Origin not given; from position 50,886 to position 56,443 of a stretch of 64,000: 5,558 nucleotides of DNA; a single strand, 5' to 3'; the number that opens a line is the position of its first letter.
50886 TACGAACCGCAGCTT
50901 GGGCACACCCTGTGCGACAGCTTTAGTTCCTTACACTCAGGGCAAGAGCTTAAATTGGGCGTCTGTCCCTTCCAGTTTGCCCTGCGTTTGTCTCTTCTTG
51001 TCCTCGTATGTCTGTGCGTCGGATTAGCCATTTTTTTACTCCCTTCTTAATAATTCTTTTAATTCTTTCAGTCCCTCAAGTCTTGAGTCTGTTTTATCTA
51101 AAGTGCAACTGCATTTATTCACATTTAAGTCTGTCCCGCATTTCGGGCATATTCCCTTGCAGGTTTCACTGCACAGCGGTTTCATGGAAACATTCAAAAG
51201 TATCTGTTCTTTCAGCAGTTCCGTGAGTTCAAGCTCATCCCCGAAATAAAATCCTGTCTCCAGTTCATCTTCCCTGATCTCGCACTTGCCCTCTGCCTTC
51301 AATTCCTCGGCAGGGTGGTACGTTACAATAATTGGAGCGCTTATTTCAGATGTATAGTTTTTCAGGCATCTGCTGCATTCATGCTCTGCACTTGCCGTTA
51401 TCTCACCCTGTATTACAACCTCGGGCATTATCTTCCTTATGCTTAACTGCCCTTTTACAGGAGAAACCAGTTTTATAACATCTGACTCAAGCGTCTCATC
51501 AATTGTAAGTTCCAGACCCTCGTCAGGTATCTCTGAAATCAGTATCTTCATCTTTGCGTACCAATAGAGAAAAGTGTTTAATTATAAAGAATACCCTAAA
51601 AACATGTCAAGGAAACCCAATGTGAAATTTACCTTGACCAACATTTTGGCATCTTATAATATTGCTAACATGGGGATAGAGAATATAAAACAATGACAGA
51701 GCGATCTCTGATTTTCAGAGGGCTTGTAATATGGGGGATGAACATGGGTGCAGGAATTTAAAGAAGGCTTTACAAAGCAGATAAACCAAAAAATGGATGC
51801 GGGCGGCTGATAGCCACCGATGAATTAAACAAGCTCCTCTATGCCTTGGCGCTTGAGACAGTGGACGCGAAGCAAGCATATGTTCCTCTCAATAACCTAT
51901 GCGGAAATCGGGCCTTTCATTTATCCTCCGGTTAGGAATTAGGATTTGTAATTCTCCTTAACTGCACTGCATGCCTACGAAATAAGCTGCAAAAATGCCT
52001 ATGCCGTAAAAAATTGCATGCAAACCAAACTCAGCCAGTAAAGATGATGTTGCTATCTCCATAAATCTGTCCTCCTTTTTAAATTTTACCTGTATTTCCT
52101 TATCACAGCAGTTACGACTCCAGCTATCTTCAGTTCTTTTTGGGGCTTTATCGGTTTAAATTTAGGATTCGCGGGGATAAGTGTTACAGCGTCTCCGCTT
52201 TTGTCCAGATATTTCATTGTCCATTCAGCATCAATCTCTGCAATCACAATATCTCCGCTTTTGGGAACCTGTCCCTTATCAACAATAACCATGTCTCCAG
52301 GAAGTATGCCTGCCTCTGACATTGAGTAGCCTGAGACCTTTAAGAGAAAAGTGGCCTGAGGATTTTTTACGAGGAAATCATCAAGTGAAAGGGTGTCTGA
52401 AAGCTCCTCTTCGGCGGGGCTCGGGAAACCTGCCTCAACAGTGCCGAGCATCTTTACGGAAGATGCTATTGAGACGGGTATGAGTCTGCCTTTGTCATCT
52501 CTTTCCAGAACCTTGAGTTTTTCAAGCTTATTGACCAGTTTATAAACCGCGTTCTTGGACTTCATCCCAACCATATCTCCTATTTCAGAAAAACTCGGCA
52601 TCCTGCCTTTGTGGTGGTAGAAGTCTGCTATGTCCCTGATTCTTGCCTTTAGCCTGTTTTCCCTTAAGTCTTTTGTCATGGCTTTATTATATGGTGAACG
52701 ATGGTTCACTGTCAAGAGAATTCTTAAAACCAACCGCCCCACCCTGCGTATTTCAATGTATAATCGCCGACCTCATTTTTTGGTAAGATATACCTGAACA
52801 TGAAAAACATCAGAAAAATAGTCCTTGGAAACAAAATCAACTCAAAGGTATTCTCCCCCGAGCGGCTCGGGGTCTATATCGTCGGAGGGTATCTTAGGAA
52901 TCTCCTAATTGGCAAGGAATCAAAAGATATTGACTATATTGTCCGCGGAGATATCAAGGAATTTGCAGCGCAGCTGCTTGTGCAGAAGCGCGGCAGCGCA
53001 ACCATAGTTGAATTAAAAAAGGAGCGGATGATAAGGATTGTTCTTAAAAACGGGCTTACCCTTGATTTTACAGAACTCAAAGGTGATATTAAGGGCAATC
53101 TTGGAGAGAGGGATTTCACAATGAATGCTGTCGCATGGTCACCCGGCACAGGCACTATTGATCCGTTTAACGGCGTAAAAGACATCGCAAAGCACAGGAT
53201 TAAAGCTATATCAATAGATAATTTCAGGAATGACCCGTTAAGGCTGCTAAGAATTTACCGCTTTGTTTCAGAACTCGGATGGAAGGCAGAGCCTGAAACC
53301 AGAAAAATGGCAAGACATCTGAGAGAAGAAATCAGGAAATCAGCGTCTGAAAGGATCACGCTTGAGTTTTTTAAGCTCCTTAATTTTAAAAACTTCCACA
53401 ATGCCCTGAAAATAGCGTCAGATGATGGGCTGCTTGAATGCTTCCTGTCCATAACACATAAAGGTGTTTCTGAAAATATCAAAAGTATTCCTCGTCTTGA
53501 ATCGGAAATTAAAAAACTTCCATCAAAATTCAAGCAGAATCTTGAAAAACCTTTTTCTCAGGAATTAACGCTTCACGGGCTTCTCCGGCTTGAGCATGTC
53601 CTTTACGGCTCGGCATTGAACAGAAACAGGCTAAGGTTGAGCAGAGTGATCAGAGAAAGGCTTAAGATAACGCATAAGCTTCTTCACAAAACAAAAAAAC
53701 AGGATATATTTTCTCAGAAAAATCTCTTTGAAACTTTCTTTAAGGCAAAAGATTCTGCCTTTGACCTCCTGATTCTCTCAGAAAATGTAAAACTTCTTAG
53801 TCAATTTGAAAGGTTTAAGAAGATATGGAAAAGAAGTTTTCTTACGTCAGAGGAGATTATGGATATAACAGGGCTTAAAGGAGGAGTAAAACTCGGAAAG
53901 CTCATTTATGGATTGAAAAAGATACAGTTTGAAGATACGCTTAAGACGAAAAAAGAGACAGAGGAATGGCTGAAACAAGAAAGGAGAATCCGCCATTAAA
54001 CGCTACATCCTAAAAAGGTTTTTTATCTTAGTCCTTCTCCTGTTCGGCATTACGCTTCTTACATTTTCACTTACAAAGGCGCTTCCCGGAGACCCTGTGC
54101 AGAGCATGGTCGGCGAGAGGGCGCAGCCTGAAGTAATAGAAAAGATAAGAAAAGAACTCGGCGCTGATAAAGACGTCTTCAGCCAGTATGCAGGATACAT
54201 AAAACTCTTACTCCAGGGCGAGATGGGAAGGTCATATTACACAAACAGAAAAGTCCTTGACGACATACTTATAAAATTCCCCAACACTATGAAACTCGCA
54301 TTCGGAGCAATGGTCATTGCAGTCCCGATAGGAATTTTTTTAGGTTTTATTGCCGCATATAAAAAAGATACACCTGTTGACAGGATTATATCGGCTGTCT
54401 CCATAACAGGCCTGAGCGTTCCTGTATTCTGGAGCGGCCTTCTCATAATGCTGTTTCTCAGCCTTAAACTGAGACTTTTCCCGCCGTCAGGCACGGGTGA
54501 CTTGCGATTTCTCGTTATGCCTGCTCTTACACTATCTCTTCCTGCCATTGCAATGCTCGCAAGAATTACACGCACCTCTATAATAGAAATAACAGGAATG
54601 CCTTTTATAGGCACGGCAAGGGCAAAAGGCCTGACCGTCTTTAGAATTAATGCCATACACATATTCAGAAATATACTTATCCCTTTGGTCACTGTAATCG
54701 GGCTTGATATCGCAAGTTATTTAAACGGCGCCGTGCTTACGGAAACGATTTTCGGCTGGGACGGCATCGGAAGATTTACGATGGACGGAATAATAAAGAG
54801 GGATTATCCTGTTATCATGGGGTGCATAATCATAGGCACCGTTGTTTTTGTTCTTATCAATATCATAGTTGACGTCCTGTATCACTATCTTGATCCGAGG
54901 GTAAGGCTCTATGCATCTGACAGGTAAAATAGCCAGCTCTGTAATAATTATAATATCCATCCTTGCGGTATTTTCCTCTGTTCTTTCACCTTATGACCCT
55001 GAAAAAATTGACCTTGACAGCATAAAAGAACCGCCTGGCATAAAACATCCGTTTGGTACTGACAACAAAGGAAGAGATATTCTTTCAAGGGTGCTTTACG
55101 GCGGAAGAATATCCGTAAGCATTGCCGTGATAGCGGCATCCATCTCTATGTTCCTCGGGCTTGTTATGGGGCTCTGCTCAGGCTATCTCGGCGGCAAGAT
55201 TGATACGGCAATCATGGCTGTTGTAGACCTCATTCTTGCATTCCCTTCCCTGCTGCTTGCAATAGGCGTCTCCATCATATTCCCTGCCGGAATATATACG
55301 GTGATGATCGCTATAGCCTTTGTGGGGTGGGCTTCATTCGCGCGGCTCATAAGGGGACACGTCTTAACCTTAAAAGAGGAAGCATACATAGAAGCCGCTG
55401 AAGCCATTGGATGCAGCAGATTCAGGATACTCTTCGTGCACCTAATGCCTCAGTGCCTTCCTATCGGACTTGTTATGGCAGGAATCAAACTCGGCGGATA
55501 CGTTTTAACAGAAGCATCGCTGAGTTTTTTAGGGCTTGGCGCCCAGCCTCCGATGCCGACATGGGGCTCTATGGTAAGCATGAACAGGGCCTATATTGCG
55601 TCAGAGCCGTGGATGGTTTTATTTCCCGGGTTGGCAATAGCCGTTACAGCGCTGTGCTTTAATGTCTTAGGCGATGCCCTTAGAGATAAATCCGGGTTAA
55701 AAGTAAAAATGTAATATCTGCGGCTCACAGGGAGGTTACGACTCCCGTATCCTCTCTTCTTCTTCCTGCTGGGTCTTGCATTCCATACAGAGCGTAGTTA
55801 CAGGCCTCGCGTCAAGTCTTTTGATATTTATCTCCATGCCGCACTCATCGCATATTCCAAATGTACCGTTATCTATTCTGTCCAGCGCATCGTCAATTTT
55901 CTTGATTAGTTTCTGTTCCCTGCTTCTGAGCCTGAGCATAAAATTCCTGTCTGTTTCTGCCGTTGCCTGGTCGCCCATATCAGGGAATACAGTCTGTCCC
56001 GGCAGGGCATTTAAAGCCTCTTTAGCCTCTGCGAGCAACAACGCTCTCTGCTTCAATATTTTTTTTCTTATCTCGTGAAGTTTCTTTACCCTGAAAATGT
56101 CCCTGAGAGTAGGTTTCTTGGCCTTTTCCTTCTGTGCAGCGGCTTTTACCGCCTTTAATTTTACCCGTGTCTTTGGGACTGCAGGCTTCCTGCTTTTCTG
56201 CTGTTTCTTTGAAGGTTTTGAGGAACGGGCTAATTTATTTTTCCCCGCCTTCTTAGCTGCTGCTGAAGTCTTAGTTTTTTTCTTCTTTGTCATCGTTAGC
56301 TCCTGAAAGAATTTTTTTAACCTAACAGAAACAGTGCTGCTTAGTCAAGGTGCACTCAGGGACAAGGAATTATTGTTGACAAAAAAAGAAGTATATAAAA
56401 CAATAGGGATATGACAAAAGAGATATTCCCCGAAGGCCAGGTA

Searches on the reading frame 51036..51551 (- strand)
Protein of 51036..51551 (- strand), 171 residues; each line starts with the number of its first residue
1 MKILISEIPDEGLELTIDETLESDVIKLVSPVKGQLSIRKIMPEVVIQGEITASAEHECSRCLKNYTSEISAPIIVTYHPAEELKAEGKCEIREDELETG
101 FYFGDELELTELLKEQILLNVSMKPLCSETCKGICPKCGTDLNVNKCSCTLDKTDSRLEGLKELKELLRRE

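Call 70: search_protein_families(library=pfam, proteins=[window:51036-51551:-], max_evalue=0.00001)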
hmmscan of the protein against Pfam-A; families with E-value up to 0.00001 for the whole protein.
window:51036-51551:- (171 aa): 1 family
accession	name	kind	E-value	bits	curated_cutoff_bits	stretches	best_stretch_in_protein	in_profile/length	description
PF02620.22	YceD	-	5.7e-26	91.3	33.2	1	48-165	2-119/119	Large ribosomal RNA subunit accumulation protein YceD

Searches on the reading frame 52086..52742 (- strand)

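Call 70: search_protein_families(library=pfam, proteins=[window:52086-52742:-], max_evalue=0.00001)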
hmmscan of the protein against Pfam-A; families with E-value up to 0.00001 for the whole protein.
window:52086-52742:- (218 aa): 1 family
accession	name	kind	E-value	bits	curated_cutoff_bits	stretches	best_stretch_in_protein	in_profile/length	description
PF00717.28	Peptidase_S24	-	1.3e-28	99.5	23.3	1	98-210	2-115/116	Peptidase S24-like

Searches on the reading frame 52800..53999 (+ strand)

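Call 70: search_protein_families(library=pfam, proteins=[window:52800-53999:+], max_evalue=0.00001)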
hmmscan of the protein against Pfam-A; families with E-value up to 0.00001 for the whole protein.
window:52800-53999:+ (399 aa): 2 families
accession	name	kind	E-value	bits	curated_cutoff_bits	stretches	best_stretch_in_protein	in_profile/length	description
PF01743.26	PolyA_pol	-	2e-13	51.2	23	0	25-94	1-67/126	Poly A polymerase head domain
PF12627.12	PolyA_pol_RNAbd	-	1.6e-07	31.4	22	1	164-216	5-57/64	Probable RNA and SrmB- binding site of polymerase A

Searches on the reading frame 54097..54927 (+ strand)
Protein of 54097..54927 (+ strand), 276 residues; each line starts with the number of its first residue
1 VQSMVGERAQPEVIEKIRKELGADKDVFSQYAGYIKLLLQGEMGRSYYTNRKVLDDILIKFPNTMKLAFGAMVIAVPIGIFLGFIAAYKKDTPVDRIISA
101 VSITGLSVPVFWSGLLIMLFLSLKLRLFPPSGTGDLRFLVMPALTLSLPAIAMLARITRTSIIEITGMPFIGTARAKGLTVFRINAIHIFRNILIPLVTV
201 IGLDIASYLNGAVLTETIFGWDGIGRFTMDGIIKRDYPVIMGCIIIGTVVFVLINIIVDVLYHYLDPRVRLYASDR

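Call 70: search_protein_families(library=pfam, proteins=[window:54097-54927:+], max_evalue=0.00001)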
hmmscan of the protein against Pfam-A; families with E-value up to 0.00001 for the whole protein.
window:54097-54927:+ (276 aa): 2 families
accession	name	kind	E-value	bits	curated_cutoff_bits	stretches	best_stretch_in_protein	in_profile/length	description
PF00528.27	BPD_transp_1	-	4.1e-37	128.1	26.4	1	79-270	1-183/184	Binding-protein-dependent transport system inner membrane component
PF19300.4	BPD_transp_1_N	-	6.6e-08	33.2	23.8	1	4-68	38-114/114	Binding-prot-dependent transport system membrane comp, N-term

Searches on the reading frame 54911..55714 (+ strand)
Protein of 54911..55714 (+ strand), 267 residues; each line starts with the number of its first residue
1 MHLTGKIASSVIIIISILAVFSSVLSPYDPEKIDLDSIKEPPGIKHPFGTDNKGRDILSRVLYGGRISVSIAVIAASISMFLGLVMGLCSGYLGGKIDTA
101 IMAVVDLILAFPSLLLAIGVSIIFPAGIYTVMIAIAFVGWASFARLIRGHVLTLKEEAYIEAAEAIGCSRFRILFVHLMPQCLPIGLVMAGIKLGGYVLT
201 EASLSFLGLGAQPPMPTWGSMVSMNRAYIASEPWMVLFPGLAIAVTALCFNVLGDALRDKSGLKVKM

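Call 70: search_protein_families(library=pfam, proteins=[window:54911-55714:+], max_evalue=0.00001)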
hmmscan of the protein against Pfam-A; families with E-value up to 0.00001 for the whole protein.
window:54911-55714:+ (267 aa): 1 family
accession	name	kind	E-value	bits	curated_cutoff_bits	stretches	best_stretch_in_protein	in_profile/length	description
PF00528.27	BPD_transp_1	-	3.5e-26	92.5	26.4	1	83-257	1-178/184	Binding-protein-dependent transport system inner membrane component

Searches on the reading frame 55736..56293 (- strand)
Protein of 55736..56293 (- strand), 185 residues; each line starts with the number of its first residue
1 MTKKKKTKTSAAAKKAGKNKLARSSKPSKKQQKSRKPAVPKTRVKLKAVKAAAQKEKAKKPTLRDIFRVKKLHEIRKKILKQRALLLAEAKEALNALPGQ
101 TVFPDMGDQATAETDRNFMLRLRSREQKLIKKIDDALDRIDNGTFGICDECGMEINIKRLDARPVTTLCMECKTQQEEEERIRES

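Call 70: search_protein_families(library=pfam, proteins=[window:55736-56293:-], max_evalue=0.00001)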
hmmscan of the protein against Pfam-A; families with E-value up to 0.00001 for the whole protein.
window:55736-56293:- (185 aa): 2 families
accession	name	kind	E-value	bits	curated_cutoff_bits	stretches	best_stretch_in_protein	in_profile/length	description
PF21157.2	DksA_N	-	1.9e-17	63.7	27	1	73-140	3-71/71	DnaK suppressor protein DksA, N-terminal domain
PF01258.23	zf-dskA_traR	-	3.9e-10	40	24.9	1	143-177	1-35/36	Prokaryotic dksA/traR C4-type zinc finger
